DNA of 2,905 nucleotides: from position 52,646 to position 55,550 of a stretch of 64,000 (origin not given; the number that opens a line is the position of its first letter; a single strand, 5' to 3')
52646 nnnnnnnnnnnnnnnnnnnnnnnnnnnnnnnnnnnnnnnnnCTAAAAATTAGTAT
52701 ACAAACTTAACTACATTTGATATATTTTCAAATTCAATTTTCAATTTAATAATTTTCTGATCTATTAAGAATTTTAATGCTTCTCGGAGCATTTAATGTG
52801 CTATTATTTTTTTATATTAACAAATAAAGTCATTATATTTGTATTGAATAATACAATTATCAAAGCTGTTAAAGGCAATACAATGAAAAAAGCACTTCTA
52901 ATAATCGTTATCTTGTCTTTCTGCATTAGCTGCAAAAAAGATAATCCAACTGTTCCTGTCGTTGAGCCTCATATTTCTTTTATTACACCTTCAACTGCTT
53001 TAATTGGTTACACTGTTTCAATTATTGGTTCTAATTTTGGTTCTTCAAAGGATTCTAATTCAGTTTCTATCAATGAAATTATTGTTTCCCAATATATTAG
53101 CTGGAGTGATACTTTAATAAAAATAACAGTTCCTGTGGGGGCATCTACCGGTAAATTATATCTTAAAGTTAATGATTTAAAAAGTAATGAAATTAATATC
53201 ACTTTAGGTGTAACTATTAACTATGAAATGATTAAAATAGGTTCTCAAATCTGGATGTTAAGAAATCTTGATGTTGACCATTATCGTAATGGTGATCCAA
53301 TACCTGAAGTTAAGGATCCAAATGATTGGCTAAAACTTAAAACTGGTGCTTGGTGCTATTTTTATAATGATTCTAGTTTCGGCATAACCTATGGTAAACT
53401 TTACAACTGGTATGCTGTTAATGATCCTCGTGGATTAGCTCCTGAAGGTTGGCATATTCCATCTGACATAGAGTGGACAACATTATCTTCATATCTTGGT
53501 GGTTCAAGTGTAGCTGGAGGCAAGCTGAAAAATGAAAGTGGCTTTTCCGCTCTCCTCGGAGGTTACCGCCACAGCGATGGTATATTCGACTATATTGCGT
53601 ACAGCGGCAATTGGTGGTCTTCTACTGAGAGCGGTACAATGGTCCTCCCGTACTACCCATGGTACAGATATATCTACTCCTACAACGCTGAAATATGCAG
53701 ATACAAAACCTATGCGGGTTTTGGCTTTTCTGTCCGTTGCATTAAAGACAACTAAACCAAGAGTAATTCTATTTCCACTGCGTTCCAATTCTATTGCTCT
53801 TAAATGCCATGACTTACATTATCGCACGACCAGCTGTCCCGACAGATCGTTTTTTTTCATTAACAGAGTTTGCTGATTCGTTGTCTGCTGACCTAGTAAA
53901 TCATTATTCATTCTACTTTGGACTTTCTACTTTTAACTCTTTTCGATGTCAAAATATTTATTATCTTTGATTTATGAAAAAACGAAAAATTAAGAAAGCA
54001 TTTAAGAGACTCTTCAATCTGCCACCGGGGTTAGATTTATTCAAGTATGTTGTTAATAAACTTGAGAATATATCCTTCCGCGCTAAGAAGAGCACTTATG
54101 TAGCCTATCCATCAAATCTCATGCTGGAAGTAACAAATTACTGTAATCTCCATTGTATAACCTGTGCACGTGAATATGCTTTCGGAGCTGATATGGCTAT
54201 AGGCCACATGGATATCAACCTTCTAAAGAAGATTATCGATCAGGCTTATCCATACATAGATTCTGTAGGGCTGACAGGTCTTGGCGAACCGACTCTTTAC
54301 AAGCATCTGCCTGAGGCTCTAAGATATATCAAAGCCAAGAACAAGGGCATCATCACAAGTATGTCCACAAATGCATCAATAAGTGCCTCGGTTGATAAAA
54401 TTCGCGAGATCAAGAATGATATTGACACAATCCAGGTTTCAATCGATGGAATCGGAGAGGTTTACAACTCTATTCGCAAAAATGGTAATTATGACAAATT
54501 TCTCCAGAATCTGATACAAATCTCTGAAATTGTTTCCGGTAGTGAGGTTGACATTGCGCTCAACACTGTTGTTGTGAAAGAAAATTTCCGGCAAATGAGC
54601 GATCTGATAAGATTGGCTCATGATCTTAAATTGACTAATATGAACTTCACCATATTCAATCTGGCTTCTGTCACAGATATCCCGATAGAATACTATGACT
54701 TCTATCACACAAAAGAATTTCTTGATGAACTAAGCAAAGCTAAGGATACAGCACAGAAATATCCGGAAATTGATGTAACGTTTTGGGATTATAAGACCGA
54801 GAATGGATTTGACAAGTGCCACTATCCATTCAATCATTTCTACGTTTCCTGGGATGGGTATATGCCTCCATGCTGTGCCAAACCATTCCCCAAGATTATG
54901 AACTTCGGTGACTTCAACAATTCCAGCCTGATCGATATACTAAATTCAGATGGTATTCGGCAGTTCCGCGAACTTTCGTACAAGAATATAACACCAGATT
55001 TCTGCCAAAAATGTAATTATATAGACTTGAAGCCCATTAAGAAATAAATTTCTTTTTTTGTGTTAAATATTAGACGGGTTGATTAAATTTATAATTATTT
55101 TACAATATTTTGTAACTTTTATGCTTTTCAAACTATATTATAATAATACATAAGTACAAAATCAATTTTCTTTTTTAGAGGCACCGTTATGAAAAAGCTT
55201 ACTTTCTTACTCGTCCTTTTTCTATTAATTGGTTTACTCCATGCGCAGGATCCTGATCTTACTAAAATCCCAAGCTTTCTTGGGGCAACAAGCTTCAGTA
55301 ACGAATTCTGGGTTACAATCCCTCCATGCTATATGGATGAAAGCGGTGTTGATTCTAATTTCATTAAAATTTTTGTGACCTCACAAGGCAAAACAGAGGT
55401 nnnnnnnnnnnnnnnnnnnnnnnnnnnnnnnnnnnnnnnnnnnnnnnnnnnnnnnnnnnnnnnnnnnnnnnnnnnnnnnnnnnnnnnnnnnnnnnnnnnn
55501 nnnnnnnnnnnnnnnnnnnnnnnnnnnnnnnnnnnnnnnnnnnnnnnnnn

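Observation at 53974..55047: Radical SAM/SPASM enzyme with no evident precursor peptide, wedged between a FISUMP lipoprotein and an array of T9SS lectin cargo genes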

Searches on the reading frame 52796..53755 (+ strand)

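Call 3: search_protein_families(library=pfam, proteins=[window:52796-53755:+], max_evalue=0.01)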
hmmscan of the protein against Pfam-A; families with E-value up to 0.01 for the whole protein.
window:52796-53755:+ (319 aa): 2 families
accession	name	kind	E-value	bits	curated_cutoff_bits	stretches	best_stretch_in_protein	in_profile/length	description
PF09603.15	Fib_succ_major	-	3.4e-41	142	33.9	1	146-317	1-187/187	Fibrobacter succinogenes major domain (Fib_succ_major)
PF01833.30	TIG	-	8e-08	32.6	20.9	1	58-126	1-69/84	IPT/TIG domain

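Call 4: search_protein_families(library=ncbifam, proteins=[window:52796-53755:+], max_evalue=0.01)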
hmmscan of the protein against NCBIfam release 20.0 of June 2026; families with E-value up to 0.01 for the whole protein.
window:52796-53755:+ (319 aa): 3 families
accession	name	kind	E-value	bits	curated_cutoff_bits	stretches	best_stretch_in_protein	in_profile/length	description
TIGR02145.1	Fib_succ_major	domain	1.1e-23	84.8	41.65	1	142-318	10-176/176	FISUMP domain-containing protein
NF047769.1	LIC10067_lipo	equivalog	4.7e-06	26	200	1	49-128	35-115/239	LIC10067 family putative lipoprotein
NF053685.1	BamG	equivalog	0.0055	15.8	250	1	82-143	290-351/397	BamG family beta-barrel-assembly machinery protein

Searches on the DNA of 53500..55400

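Call 74: search_rna_families(source=window, start=53500, end=55400, threshold=evalue, max_evalue=1)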
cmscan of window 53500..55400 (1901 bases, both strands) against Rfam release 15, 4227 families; matches with E-value up to 1: 2.
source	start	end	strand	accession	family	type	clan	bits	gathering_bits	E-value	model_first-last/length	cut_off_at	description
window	54553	54606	+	RF04001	mir-7918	Gene; miRNA;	-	25.5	80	0.013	1-58/58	no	mir-7918 microRNA precursor family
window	54326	54381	-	RF02480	GlsR14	Gene; snRNA; snoRNA; CD-box;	-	16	90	1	1-68/68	no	Small nucleolar RNA GlsR14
